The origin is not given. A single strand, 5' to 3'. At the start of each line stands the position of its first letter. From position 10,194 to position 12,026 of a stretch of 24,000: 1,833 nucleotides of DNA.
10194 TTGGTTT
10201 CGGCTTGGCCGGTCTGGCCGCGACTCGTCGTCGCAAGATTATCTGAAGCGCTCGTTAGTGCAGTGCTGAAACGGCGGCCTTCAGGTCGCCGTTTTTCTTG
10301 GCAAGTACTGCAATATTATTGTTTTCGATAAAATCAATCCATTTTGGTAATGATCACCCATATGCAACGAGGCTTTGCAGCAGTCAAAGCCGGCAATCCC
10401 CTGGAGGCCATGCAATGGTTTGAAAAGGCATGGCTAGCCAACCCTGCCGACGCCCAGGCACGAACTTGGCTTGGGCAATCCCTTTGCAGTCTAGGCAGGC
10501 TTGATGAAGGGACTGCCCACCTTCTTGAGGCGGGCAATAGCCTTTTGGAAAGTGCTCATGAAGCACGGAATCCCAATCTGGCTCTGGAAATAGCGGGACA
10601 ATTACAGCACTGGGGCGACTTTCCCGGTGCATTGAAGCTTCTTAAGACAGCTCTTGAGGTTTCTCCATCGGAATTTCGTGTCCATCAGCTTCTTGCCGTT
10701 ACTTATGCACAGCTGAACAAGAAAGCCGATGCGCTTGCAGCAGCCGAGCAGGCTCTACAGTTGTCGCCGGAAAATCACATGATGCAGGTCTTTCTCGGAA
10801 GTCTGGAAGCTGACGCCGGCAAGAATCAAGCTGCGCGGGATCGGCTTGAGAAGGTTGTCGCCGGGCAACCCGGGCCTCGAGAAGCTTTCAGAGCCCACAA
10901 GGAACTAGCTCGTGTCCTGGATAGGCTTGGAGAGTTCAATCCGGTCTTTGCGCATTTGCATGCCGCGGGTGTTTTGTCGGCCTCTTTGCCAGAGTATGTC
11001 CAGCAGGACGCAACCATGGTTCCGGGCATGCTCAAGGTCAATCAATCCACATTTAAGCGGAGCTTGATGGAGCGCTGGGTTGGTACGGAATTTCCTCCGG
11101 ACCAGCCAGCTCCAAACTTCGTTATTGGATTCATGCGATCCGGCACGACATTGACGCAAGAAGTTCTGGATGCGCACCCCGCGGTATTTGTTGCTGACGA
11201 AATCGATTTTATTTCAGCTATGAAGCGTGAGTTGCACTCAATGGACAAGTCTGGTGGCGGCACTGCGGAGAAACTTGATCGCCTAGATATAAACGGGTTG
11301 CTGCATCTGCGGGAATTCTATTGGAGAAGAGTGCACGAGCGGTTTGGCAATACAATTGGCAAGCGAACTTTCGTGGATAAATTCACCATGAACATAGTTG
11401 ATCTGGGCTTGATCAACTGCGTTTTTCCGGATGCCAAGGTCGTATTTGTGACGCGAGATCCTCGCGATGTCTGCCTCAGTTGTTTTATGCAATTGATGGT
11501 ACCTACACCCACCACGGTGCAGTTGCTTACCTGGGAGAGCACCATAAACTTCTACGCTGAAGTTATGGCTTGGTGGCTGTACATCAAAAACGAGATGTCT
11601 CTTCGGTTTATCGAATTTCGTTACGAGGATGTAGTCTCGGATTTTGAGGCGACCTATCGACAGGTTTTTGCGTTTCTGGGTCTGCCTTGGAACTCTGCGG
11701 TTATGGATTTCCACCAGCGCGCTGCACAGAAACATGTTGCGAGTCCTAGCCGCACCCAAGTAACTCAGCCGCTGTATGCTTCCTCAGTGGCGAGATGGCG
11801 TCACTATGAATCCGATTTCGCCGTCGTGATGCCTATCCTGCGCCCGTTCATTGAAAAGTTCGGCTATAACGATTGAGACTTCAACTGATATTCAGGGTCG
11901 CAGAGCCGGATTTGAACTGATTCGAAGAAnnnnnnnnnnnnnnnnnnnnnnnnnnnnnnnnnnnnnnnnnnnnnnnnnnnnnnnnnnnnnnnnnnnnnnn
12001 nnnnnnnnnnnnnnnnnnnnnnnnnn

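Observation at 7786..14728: Sulfation module (PAPS supply + TPR-sulfotransferase) packaged with a PEP-CTERM substrate and PrsT between two housekeeping operons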

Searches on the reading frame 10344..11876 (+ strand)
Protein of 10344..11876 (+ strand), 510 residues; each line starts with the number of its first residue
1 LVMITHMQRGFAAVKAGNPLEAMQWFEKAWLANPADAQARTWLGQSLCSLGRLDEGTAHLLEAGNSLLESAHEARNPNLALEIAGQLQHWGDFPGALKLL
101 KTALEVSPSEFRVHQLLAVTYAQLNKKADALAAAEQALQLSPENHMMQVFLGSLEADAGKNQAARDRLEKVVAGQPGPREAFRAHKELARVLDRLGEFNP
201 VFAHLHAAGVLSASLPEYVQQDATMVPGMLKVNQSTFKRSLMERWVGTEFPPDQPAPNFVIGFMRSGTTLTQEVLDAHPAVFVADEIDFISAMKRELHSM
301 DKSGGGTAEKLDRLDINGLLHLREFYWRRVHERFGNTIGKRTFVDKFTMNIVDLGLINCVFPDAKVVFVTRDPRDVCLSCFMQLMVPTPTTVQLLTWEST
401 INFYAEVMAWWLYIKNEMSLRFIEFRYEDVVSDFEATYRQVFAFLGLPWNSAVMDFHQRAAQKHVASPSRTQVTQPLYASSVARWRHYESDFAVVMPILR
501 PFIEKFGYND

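Call 3: search_protein_families(library=pfam, proteins=[window:10344-11876:+], max_evalue=0.01)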
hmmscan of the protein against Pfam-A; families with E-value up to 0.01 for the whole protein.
window:10344-11876:+ (510 aa): 17 families
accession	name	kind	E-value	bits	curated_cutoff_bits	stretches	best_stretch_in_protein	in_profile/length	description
PF13469.12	Sulfotransfer_3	-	1.9e-31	110.4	27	1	258-450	2-215/216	Sulfotransferase family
PF14559.12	TPR_19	-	2.9e-14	53.6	25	2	91-142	5-56/68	Tetratricopeptide repeat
PF00685.33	Sulfotransfer_1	-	3.7e-14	53.2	22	1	259-456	5-190/255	Sulfotransferase domain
PF07719.23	TPR_2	-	3.3e-13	49.1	27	1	112-144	2-34/34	Tetratricopeptide repeat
PF13432.12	TPR_16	-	9.4e-13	48.8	32.7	1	91-144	11-64/65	Tetratricopeptide repeat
PF00515.34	TPR_1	-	5e-11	42.4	27.8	1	113-144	3-34/34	Tetratricopeptide repeat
PF13424.12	TPR_12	-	1.8e-10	41.3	30.1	1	80-141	6-75/77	Tetratricopeptide repeat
PF13428.12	TPR_14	-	6.6e-09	36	23.5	0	112-152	2-42/44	Tetratricopeptide repeat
PF12895.13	ANAPC3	-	6.1e-08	33.3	27.2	1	14-62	34-81/82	Anaphase-promoting complex, cyclosome, subunit 3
PF13371.12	TPR_9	-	1.4e-07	31.9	35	0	120-185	4-69/73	Tetratricopeptide repeat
PF13181.12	TPR_8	-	3.3e-07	30.4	25.7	1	112-144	2-34/34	Tetratricopeptide repeat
PF13414.12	TPR_11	-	8.5e-07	29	26.8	1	91-124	8-41/42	TPR repeat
PF13431.12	TPR_17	-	3.1e-06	27.5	24.4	0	99-131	1-33/34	Tetratricopeptide repeat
PF14561.12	TPR_20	-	4e-06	27.5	25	1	126-201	3-77/90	Tetratricopeptide repeat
PF23914.1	TPR_CcmH_CycH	-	5.9e-06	26.6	42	1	100-177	39-119/158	Cytochrome c-type biogenesis protein H TPR domain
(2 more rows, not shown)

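Call 4: search_protein_families(library=ncbifam, proteins=[window:10344-11876:+], max_evalue=0.01)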
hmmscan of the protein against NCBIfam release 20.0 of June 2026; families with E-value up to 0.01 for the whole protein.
window:10344-11876:+ (510 aa): 15 families
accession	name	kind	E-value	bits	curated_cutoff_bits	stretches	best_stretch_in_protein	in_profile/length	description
NF040959.1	MamA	equivalog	8.3e-17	61.3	200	2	6-132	74-194/204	magnetosome protein MamA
TIGR02917.1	PEP_TPR_lipo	equivalog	1.4e-14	53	312.2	1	10-198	370-549/899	XrtA/PEP-CTERM system TPR-repeat protein PrsT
TIGR02521.1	type_IV_pilW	equivalog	6.2e-11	42.3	154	1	80-146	34-100/234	type IV pilus biogenesis/stability protein PilW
TIGR00540.1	TPR_hemY_coli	hypoth_equivalog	5.6e-09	35.2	142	1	56-198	242-375/385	heme biosynthesis-associated TPR protein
NF052394.1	NodProtNoeE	equivalog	6.2e-07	28.4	500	1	254-379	7-136/387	nodulation protein NoeE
NF033762.1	social_mot_Tgl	equivalog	1.3e-06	28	225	1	61-174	15-129/252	social motility TPR repeat lipoprotein Tgl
NF047558.1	TPR_END_plus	domain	3.2e-06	27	32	0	117-143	5-31/56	TPR end-of-group domain-containing protein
NF008520.0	PRK11447.1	equivalog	8.2e-06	23.9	858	1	79-199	575-688/1157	cellulose synthase complex outer membrane protein BcsC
NF007302.0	PRK09782.1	equivalog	2.2e-05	22.7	1223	1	63-197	563-695/990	phage receptor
NF052415.1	T3SS_chap_SctY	equivalog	2.8e-05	24.6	70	1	93-168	22-100/106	type III secretion apparatus assembly chaperone SctY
NF033920.0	C39_PA2778_fam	equivalog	8.4e-05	22.1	150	0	78-173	157-252/255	PA2778 family cysteine peptidase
TIGR03939.1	PGA_TPR_OMP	equivalog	0.00055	18.3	366.65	1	91-192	100-201/800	poly-beta-1,6 N-acetyl-D-glucosamine export porin PgaA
NF040561.1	PrimPol_Msp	equivalog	0.0016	17.1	200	0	73-146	21-86/515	CRISPR-associated primase-polymerase type A1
TIGR02795.1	tol_pal_ybgF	equivalog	0.006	17.2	90.1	0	21-102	23-101/119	tol-pal system protein YbgF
NF007468.0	PRK10049.1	equivalog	0.009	14.2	1043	0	117-180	107-170/817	poly-beta-1,6 N-acetyl-D-glucosamine export porin PgaA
